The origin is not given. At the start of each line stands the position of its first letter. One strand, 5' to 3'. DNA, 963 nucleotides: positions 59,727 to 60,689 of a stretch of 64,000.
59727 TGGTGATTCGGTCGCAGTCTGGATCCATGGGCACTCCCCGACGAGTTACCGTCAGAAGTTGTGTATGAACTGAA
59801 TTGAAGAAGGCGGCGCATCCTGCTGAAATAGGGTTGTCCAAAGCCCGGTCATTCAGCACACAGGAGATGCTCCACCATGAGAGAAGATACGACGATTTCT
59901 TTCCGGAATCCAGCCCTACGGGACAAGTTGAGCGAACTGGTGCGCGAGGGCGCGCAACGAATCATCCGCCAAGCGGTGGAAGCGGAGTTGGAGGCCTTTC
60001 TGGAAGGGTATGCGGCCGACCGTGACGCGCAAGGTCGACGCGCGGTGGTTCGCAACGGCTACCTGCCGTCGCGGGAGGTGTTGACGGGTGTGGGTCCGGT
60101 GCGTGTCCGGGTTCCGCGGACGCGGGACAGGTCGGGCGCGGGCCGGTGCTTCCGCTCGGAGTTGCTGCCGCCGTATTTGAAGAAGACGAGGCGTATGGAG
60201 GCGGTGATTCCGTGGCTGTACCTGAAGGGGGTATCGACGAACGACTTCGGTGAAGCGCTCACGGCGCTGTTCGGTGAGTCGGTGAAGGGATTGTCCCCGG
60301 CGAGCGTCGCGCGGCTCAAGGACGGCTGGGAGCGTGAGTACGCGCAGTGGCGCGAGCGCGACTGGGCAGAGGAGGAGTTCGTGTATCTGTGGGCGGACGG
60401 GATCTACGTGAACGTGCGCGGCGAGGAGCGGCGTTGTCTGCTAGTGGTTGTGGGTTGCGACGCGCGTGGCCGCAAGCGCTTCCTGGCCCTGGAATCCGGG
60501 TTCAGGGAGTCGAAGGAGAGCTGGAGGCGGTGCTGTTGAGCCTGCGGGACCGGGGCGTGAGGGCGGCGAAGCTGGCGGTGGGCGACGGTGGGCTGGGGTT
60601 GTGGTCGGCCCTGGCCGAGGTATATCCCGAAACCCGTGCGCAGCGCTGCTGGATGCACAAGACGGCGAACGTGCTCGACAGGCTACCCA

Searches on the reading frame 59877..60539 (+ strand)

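Call 67: search_protein_families(library=pfam, proteins=[window:59877-60539:+], max_evalue=0.001)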
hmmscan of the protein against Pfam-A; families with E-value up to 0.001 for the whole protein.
window:59877-60539:+ (220 aa): 1 family
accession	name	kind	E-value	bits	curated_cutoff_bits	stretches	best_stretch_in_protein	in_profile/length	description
PF00872.24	Transposase_mut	-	3.2e-29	102.4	21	1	14-218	18-213/379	Transposase, Mutator family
